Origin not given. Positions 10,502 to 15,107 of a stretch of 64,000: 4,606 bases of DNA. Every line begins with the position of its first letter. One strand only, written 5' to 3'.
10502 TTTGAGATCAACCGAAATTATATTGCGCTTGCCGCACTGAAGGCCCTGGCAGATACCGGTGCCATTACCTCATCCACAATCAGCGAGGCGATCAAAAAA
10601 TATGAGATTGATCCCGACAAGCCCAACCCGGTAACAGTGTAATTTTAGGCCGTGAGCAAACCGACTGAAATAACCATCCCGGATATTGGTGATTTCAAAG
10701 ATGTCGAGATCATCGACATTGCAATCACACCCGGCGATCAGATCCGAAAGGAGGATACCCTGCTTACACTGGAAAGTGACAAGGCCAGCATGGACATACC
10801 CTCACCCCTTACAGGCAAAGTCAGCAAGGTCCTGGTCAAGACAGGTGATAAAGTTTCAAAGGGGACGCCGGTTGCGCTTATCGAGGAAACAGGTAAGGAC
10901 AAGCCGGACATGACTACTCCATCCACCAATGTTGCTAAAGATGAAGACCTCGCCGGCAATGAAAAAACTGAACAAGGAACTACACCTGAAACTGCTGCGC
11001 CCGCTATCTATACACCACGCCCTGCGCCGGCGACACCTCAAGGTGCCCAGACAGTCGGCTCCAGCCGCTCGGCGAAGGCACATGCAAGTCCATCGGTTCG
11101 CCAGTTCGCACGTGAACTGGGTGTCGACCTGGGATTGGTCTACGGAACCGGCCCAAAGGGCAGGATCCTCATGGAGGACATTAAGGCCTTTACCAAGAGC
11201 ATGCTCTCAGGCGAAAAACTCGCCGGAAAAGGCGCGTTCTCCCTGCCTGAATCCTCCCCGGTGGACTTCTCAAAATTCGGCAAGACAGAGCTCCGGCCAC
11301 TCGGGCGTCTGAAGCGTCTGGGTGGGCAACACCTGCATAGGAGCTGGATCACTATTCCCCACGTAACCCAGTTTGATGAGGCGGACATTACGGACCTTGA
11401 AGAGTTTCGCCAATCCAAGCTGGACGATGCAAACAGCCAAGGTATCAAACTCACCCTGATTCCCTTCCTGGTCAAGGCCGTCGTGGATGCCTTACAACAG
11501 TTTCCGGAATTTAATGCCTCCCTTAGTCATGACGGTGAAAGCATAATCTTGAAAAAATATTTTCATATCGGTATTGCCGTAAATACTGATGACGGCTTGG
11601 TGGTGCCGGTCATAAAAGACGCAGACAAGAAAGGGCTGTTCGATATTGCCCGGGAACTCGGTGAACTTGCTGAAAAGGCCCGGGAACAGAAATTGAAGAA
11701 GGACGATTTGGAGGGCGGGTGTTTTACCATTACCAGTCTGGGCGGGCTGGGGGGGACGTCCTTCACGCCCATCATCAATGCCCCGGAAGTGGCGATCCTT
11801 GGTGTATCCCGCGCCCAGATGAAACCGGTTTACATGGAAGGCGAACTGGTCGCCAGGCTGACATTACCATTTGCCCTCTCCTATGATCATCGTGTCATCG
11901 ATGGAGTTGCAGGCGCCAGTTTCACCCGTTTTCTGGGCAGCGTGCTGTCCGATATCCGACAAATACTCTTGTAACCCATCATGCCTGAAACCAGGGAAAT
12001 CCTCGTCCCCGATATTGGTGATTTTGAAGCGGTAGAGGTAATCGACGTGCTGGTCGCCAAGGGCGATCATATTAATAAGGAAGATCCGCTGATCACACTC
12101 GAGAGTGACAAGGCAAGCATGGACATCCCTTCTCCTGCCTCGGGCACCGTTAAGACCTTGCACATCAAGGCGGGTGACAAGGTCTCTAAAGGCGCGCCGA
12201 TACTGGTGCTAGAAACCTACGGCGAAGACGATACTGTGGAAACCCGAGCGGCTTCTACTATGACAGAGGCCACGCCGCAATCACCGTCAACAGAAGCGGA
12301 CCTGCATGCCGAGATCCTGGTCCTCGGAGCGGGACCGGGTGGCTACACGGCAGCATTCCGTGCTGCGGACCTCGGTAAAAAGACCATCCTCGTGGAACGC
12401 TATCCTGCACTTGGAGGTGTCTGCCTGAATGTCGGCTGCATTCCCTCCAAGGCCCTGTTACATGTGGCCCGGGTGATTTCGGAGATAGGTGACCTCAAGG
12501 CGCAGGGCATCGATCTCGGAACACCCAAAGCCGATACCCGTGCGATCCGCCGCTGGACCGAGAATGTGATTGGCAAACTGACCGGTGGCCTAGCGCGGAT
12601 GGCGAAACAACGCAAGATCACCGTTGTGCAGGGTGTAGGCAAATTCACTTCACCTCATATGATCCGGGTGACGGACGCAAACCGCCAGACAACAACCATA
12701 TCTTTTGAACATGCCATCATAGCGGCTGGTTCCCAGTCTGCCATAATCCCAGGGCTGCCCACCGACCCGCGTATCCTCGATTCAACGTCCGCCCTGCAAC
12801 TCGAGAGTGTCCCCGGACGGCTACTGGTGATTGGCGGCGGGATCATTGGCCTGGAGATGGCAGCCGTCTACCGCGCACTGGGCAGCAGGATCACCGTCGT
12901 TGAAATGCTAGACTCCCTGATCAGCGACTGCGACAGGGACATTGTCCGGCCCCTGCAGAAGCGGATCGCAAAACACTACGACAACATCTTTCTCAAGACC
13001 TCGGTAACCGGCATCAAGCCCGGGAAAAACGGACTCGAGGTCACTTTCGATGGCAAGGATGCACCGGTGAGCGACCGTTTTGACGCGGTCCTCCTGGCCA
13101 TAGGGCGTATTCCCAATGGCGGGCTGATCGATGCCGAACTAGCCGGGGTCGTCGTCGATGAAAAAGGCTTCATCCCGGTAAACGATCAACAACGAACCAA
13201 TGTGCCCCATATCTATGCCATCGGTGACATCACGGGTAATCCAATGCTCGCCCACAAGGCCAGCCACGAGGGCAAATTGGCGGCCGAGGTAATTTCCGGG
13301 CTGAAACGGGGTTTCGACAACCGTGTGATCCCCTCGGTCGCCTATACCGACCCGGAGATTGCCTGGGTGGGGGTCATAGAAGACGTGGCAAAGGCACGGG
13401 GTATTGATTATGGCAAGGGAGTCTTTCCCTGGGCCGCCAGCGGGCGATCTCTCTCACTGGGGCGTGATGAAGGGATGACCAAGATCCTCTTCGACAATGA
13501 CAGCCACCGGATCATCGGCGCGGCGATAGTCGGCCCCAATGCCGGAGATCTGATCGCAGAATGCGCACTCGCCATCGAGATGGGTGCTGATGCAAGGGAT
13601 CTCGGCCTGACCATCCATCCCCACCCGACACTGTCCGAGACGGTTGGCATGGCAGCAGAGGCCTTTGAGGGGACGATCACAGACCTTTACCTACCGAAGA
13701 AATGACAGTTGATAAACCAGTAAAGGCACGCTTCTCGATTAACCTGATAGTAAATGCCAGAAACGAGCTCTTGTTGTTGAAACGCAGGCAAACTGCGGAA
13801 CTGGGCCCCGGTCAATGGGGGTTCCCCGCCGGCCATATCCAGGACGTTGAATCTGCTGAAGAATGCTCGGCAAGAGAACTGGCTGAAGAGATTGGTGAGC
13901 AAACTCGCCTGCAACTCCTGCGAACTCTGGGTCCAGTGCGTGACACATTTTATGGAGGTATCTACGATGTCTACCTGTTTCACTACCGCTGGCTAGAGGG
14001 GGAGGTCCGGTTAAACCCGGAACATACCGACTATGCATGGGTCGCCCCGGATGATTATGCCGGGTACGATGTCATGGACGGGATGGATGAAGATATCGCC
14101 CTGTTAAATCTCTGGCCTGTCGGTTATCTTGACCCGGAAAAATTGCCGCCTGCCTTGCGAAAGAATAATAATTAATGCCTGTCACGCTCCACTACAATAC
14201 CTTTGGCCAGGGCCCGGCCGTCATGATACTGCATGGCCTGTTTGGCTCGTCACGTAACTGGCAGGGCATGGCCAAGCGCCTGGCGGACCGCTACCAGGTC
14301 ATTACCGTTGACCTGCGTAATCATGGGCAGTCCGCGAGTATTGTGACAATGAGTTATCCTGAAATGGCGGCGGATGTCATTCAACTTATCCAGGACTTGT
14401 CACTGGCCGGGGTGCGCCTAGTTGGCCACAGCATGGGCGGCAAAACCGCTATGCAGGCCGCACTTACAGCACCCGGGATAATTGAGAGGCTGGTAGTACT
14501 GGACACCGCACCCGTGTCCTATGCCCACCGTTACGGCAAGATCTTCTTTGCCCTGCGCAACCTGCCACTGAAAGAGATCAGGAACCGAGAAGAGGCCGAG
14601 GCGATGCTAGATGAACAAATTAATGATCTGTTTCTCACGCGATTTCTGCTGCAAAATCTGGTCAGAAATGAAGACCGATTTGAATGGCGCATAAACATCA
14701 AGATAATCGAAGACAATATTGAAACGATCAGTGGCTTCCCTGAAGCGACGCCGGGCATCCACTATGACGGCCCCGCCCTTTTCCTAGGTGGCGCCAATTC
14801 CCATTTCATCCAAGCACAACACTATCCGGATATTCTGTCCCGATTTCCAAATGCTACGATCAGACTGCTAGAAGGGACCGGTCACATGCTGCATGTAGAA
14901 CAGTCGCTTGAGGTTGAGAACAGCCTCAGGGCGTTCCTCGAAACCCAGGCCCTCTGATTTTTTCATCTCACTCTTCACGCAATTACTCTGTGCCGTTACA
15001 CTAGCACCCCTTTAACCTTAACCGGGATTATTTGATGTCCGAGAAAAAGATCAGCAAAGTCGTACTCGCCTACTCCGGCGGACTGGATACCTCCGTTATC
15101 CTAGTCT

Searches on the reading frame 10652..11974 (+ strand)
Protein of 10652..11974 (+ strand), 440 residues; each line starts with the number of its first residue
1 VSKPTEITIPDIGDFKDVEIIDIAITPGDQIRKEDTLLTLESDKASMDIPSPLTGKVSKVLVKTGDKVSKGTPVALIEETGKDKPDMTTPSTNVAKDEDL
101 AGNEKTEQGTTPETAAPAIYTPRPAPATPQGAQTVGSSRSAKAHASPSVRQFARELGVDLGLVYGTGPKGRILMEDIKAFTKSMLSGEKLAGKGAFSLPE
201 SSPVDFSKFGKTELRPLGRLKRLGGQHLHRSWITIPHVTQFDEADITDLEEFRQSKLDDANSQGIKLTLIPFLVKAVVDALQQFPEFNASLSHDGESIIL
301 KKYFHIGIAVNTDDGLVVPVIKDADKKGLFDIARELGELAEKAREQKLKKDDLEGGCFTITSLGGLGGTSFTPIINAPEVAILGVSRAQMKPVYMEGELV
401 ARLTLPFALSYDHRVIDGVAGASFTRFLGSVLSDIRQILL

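Call 59: search_protein_families(library=pfam, proteins=[window:10652-11974:+], max_evalue=0.00001)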
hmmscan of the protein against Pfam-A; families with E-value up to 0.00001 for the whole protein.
window:10652-11974:+ (440 aa): 3 families
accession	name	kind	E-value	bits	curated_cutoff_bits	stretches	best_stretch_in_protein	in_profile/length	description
PF00198.28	2-oxoacid_dh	-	3.5e-80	269.2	23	1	212-440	4-232/232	2-oxoacid dehydrogenases acyltransferase (catalytic domain)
PF00364.28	Biotin_lipoyl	-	8.3e-19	67.6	22.1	1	6-77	2-73/73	Biotin-requiring enzyme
PF02817.22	E3_binding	-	1.8e-14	54.1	23.7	1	144-177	2-35/36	e3 binding domain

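Call 75: find_encoding_contigs(protein=window:10652-11974:+, flank=8000, max_places=8)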
Protein window:10652-11974:+ (440 aa): 2 contigs read that carry it; 1 place shown.
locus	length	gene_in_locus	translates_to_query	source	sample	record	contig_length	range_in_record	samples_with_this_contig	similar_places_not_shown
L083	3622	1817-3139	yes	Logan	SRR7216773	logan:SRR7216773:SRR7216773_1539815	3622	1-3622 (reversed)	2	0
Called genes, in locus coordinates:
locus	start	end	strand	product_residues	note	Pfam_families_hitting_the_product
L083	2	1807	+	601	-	?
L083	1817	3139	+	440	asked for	PF00364:Biotin_lipoyl, PF25917:BSH_RND (faint), PF25984:BSH_YknX (faint), PF02817:E3_binding, PF00198:2-oxoacid_dh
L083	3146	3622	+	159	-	?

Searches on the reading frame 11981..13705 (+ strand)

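Call 59: search_protein_families(library=pfam, proteins=[window:11981-13705:+], max_evalue=0.00001)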
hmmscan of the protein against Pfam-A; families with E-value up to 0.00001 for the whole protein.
window:11981-13705:+ (574 aa): 11 families
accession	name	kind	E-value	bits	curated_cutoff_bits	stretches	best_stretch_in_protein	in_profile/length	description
PF07992.20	Pyr_redox_2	-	1.2e-62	212.4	26.1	1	111-431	2-291/291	Pyridine nucleotide-disulphide oxidoreductase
PF02852.28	Pyr_redox_dim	-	9.9e-33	113.1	25.3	1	450-558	1-109/110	Pyridine nucleotide-disulphide oxidoreductase, dimerisation domain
PF00364.28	Biotin_lipoyl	-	7.5e-22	77.4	22.1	1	6-77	2-73/73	Biotin-requiring enzyme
PF00070.33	Pyr_redox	-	3.3e-19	69.6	22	1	280-356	1-79/82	Pyridine nucleotide-disulphide oxidoreductase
PF12831.13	FAD_oxidored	-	1.8e-09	37.9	27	1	111-152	1-42/416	FAD dependent oxidoreductase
PF13450.12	NAD_binding_8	-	3e-08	34.3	21.9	0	114-148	1-35/68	NAD(P)-binding Rossmann-like domain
PF13738.12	Pyr_redox_3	-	6.5e-08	32.6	30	0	275-415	161-305/305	Pyridine nucleotide-disulphide oxidoreductase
PF01134.28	GIDA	-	5e-07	29.6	22.1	0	112-175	2-62/391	Glucose inhibited division protein A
PF00890.30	FAD_binding_2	-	8.5e-07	28.9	20.4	0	112-146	2-36/414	FAD binding domain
PF13533.13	Biotin_lipoyl_2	-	2e-06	27.9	29.8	0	51-78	5-32/32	Biotin-lipoyl like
PF01262.27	AlaDh_PNT_C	-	2.4e-06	27.6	23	0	278-310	28-60/214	Alanine dehydrogenase/PNT, C-terminal domain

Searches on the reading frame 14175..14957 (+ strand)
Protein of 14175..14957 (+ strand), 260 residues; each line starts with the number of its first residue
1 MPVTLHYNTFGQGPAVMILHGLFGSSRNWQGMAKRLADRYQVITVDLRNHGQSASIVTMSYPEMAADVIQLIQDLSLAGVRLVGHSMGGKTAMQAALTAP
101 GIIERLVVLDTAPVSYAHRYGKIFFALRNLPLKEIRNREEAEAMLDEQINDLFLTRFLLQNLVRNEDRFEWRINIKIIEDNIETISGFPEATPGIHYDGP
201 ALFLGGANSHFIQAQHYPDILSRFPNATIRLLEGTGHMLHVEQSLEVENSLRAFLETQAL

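Call 59: search_protein_families(library=pfam, proteins=[window:14175-14957:+], max_evalue=0.00001)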
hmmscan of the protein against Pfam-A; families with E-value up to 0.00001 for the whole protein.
window:14175-14957:+ (260 aa): 5 families
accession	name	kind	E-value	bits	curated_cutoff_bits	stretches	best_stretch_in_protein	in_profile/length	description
PF00561.26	Abhydrolase_1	-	9.3e-28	98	25.8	1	14-242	1-243/245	alpha/beta hydrolase fold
PF12697.13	Abhydrolase_6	-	6.8e-21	76.4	26.3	1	18-246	3-213/217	Alpha/beta hydrolase family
PF12146.15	Hydrolase_4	-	6.4e-14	52.3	27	1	15-243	6-238/239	Serine aminopeptidase, S33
PF07819.20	PGAP1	-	2.1e-09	37.9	24.3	1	12-119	3-134/233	PGAP1-like alpha/beta domain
PF00975.26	Thioesterase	-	9.2e-08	33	26.4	1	16-98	3-86/226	Thioesterase domain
